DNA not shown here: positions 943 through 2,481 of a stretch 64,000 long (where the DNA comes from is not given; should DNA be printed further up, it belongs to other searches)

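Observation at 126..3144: Recently duplicated tandem paralog pair of unknown proteins plus an orphan gene in the slot immediately downstream of dnaA-dnaN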

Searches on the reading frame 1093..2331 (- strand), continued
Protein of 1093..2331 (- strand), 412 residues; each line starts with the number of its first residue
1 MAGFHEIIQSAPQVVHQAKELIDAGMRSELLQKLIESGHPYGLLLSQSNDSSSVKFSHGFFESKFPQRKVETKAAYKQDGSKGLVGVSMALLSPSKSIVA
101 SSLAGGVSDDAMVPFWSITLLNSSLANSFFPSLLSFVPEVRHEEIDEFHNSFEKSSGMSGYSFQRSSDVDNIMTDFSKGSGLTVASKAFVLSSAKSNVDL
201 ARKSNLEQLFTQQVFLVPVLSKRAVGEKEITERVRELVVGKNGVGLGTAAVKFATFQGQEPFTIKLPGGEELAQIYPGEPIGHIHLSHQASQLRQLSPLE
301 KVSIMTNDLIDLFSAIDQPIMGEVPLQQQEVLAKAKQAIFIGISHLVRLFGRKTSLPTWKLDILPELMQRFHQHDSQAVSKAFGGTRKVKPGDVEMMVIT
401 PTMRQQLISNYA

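Call 58: find_homologous_proteins(query=A3, max_evalue=0.01)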
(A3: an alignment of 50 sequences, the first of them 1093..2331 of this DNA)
Query A3 (50 sequences) (412 aa, profile of the alignment): 41 proteins with E <= 0.01 among 8000 candidates.
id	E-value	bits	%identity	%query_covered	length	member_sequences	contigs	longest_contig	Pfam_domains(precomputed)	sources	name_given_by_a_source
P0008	1.8e-105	370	47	99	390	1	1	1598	-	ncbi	-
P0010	6.0e-105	369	46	98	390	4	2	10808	-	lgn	-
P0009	7.2e-105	368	47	98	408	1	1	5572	-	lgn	-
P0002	2.6e-104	367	61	98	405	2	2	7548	-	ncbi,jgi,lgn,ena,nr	ncbi:hypothetical protein KKE48_03650 [Patescibacteria group bacterium]|nr:hypothetical protein [Pat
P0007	1.7e-102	361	54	100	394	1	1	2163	-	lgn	-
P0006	6.4e-102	359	56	100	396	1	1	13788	-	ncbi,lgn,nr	ncbi:hypothetical protein KKE75_02775 [Patescibacteria group bacterium]|nr:hypothetical protein [Pat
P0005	6.8e-102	359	56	100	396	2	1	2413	-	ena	-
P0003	1.8e-101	357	55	100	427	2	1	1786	-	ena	-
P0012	9.3e-101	355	45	99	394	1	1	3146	-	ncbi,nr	ncbi:hypothetical protein KKH13_00445 [Patescibacteria group bacterium]|nr:hypothetical protein [Pat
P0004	5.4e-100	352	53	99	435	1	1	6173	-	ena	-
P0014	6.2e-99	349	43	98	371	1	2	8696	-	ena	-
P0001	1.4e-98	348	100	100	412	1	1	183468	-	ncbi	ncbi:MAG: hypothetical protein V1810_00920 [Candidatus Beckwithbacteria bacterium]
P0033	2.7e-98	347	51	45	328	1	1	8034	-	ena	-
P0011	9.6e-98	345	48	98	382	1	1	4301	-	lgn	-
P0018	2.3e-97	344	43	98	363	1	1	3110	-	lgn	-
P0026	1.8e-95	338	51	48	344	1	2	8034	-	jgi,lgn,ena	-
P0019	2.0e-95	337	42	98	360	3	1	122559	-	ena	-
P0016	2.7e-95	337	42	98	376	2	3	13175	-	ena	-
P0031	1.8e-94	334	52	44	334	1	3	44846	-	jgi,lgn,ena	-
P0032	6.1e-86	306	35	100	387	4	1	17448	-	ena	-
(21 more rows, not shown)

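Call 67: search_protein_families(library=pfam, proteins=[L001:6143-6310:+, L001:6297-6710:+, L001:7176-7508:+, L001:7517-7894:+, L002:9179-9811:+, L002:11160-13223:+, L002:13220-13591:+, L010:10703-11749:-, L010:9978-10706:-, L014:4905-5492:-], max_evalue=0.05)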
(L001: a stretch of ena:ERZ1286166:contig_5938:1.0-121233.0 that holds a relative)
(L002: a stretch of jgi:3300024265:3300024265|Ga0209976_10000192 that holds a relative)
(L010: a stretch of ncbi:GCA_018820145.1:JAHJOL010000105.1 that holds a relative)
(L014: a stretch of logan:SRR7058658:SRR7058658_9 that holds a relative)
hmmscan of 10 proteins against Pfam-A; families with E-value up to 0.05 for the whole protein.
L001:6143-6310:+ (55 aa): 1 family
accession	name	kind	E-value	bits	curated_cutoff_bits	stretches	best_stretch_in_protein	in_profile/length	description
PF04014.23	MazE_antitoxin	-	0.016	15.6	24.7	1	21-51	12-41/48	Antidote-toxin recognition MazE, bacterial antitoxin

L001:6297-6710:+ (137 aa): 8 families
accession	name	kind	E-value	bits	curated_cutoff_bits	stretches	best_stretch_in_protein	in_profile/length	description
PF14712.11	Snapin_Pallidin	-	0.004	18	29.6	1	10-57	16-65/89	Snapin/Pallidin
PF04136.21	COG3_N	-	0.0047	17.3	27.9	1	6-53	38-85/147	Conserved oligomeric Golgi complex subunit 3, N-terminal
PF11599.14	AviRa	-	0.0051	16.8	25.7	1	4-79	84-156/232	RRNA methyltransferase AviRa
PF23984.1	DUF7307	-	0.0066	16.8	27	1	6-65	6-67/129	Pam3 gp33-like protein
PF24091.1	DUF7376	-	0.024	14.8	27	1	9-53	92-136/219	Family of unknown function (DUF7376)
PF11559.13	ADIP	-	0.026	15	34.3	1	5-65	50-110/151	Afadin- and alpha -actinin-Binding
PF05565.16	Sipho_Gp157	-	0.033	14.6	28.6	1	7-61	54-108/162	Siphovirus Gp157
PF16378.10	DUF4988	-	0.034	14.4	30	1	7-118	3-114/183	Domain of unknown function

L001:7176-7508:+ (110 aa): 0 families

L001:7517-7894:+ (125 aa): 2 families
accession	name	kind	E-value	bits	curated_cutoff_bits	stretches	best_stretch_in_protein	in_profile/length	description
PF13228.11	DUF4037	-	0.00028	22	22.1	1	21-62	59-100/101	Domain of unknown function (DUF4037)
PF01427.22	Peptidase_M15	-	0.019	15.2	27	1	54-120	9-75/199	D-ala-D-ala dipeptidase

L002:9179-9811:+ (210 aa): 1 family
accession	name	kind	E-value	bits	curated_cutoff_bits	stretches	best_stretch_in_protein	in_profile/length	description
PF25571.1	TPR_CCP1_N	-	0.024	14.2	27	1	57-114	40-91/310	CCP1-like, N-terminal TPR repeats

L002:11160-13223:+ (687 aa): 1 family
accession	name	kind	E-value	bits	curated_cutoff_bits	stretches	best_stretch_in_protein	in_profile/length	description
PF12385.14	Peptidase_C70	-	1.1e-05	25.8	19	1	553-672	15-136/141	Papain-like cysteine protease AvrRpt2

L002:13220-13591:+ (123 aa): 0 families

L010:10703-11749:- (348 aa): 2 families
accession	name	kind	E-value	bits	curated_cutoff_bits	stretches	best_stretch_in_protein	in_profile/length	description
PF12666.12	PrgI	-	0.00089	20.2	27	1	5-83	1-81/91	PrgI family protein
PF13620.12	CarboxypepD_reg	-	0.042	14.6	32.3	0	268-323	2-56/82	Carboxypeptidase regulatory-like domain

L010:9978-10706:- (242 aa): 0 families

L014:4905-5492:- (195 aa): 0 families

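Call 68: search_protein_families(library=phrogs, proteins=[L001:6143-6310:+, L001:6297-6710:+, L001:6697-7185:+, L001:7176-7508:+, L001:7517-7894:+, L002:9179-9811:+, L002:11160-13223:+, L010:10703-11749:-, L009:2300-6802:+, L009:6805-8208:+], max_evalue=0.01)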
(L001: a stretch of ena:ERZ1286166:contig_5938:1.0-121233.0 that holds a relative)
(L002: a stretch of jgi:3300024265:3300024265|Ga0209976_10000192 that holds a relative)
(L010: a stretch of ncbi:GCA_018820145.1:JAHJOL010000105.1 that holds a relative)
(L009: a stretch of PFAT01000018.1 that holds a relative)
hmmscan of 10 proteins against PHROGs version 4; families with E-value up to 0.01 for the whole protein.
L001:6143-6310:+ (55 aa): 2 families
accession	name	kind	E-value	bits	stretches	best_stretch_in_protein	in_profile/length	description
phrog_4324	-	unknown function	0.00045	21.4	1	6-53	3-47/89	-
phrog_2329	-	unknown function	0.0074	17.3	1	3-53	7-56/59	-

L001:6297-6710:+ (137 aa): 2 families
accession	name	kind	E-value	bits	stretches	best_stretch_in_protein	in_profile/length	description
phrog_434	-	DNA, RNA and nucleotide metabolism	0.00028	21.2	1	5-70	270-334/372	RecE-like recombination exonuclease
phrog_253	-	DNA, RNA and nucleotide metabolism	0.007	17.2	1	3-114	55-149/169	Mu Gam-like end protection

L001:6697-7185:+ (162 aa): 2 families
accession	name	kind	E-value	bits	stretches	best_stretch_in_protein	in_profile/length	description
phrog_452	-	DNA, RNA and nucleotide metabolism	3e-11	44.5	1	32-137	61-182/201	endonuclease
phrog_20876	-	DNA, RNA and nucleotide metabolism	1e-10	42.2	1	42-161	168-299/395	nuclease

L001:7176-7508:+ (110 aa): 0 families

L001:7517-7894:+ (125 aa): 0 families

L002:9179-9811:+ (210 aa): 0 families

L002:11160-13223:+ (687 aa): 0 families

L010:10703-11749:- (348 aa): 0 families

L009:2300-6802:+ (1500 aa): 0 families

L009:6805-8208:+ (467 aa): 0 families

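Call 83: find_encoding_contigs(protein=P0016, flank=10000, max_places=2)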
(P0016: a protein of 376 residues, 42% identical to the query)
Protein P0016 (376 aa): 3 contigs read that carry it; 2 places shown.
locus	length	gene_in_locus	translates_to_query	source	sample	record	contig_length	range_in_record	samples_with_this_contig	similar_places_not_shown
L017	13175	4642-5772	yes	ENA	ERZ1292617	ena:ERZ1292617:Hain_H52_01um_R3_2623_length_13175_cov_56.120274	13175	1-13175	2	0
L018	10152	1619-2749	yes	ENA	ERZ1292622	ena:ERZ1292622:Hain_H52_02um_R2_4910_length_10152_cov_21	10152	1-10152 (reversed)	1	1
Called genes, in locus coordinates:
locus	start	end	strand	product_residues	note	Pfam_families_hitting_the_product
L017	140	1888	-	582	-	PF10502:Peptidase_S26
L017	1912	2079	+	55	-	-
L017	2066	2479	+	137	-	-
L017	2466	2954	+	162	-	PF00565:SNase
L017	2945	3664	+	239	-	-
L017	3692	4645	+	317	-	-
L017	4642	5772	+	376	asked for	-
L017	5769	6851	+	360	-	-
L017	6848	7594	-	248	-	PF10026:DUF2268, PF25594:GldB_lipo (weak)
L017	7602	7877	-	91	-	-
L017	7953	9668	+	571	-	PF20582:UPF0758_N, PF04002:RadC, PF00145:DNA_methylase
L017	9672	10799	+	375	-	PF20731:RE_NgoFVII_C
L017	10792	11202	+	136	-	PF03852:Vsr, PF18741:MTES_1575 (faint)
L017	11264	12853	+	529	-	PF19614:DUF6119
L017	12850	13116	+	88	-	-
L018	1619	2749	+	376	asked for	-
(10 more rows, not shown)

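Call 84: find_encoding_contigs(protein=P0014, flank=10000, max_places=2)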
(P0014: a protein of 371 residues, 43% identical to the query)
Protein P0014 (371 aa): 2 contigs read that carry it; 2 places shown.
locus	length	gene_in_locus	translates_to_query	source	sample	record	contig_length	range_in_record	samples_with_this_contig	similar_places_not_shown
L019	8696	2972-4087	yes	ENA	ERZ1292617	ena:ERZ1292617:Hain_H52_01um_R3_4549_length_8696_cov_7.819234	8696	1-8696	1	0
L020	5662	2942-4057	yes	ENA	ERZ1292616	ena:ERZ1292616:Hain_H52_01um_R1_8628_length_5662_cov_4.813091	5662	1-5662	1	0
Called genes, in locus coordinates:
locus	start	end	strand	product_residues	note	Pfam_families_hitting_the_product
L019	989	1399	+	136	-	-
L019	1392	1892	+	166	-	PF00565:SNase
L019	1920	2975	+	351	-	-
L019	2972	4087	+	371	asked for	-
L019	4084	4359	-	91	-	-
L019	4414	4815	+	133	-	PF03852:Vsr, PF18741:MTES_1575 (weak), PF04480:DUF559 (weak)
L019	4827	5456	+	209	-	PF01844:HNH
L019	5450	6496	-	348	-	PF00145:DNA_methylase, PF09445:Methyltransf_15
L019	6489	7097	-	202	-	PF01726:LexA_DNA_bind, PF00717:Peptidase_S24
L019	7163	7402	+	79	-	PF09954:DUF2188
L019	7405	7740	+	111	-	-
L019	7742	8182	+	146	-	PF08937:ThsB_TIR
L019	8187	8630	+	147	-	PF24838:8xMP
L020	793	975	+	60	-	-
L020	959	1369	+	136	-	-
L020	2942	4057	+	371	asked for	-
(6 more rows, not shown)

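Call 87: search_protein_families(library=ncbifam, proteins=[L010:6158-10000:-, L010:9978-10706:-, L010:10703-11749:-, L005:3663-5057:+, L009:8186-9586:-, L017:2466-2954:+, L017:2066-2479:+], max_evalue=0.01)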
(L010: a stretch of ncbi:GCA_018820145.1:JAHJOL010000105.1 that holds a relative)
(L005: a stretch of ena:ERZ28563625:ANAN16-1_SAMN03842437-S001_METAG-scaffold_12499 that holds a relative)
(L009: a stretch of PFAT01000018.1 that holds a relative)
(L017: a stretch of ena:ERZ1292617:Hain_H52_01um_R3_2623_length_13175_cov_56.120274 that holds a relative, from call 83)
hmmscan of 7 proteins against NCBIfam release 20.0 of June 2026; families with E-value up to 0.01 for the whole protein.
L010:6158-10000:- (1280 aa): 25 families
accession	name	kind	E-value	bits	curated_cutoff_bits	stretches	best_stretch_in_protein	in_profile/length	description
NF045971.1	conju_CD1110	equivalog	2.5e-116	389.8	325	2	929-1229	433-734/752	VirB4-like conjugal transfer ATPase, CD1110 family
NF045975.1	VirB4_plasma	equivalog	2.8e-76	257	590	2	925-1241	529-893/894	Mbov_0397 family ICE element conjugal transfer ATPase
TIGR02746.1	TraC-F-type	equivalog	1.2e-46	159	567.05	2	937-1247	456-775/800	type IV secretion system protein TraC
NF011491.0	PRK14898.1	equivalog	7.4e-44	150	783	2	251-732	69-482/860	DNA-directed RNA polymerase subunit A''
TIGR00929.1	VirB4_CagE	subfamily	6.4e-33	114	643.1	2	938-1212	464-726/792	VirB4 family type IV secretion/conjugal transfer ATPase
NF045703.1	rSAM_Tes_intein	exception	8.6e-27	93.3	1700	1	302-650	200-540/1040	tetraether lipid synthase Tes, intein-containing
NF005852.0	PRK07773.1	equivalog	1.8e-25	89.4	780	3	560-683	597-726/886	replicative DNA helicase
NF011303.0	PRK14715.1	equivalog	2.9e-19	67.7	1585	1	303-638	939-1279/1627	DNA-directed DNA polymerase II large subunit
NF003159.0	PRK04132.1-4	equivalog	3.4e-17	61.8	999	1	543-926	237-586/852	replication factor C small subunit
NF011418.0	PRK14845.1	equivalog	4.9e-14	51.1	756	1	305-737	64-377/1049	translation initiation factor IF-2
TIGR03783.1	Bac_Flav_CT_G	subfamily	2.3e-13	48.9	261.55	1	939-1215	466-762/829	TraG family conjugative transposon ATPase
NF003157.0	PRK04132.1-2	equivalog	3.3e-13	48.5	1103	1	546-681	238-366/864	replication factor C small subunit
TIGR01445.1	intein_Nterm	domain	6.1e-11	43.2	24.5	1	259-355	2-83/83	intein N-terminal splicing region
NF010278.0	PRK13721.1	subfamily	3.8e-10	38.3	1177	1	943-1196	511-769/874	type IV secretion system protein TraC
NF010473.0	PRK13898.1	equivalog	4.5e-10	38.2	1050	1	927-1213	463-734/801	type IV secretion system ATPase VirB4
NF052333.1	ATPase_TcpF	exception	0.0077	14.1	1100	0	70-167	278-375/813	conjugal transfer ATPase TcpF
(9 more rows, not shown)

L010:9978-10706:- (242 aa): 2 families
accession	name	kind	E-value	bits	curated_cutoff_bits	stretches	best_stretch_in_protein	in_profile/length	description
NF045975.1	VirB4_plasma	equivalog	3.1e-10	38.4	590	1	14-127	108-233/894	Mbov_0397 family ICE element conjugal transfer ATPase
NF041427.1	TrsD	subfamily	0.00018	21.4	200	1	16-127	21-142/201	TrsD/TraD family conjugative transfer protein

L010:10703-11749:- (348 aa): 0 families

L005:3663-5057:+ (464 aa): 1 family
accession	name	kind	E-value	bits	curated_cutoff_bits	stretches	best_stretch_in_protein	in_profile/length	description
NF045848.1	MMCAP2_0566_fam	domain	0.00044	19.6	90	1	154-369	58-269/322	MMCAP2_0566 family conjugal transfer protein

L009:8186-9586:- (466 aa): 0 families

L017:2466-2954:+ (162 aa): 2 families
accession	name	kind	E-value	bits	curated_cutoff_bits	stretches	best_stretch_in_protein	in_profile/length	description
NF047694.1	TnucaseNucIStaph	equivalog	2.1e-18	66.4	250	1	14-161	12-174/175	thermonuclease NucI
NF047969.1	CaNuclEcnA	equivalog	7.9e-16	58.4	180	1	82-162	72-149/151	calcium-activated nuclease EcnA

L017:2066-2479:+ (137 aa): 1 family
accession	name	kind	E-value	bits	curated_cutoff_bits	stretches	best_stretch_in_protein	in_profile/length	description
NF002987.0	PRK03719.1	equivalog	0.0078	15.6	162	1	33-106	12-81/170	serine protease inhibitor ecotin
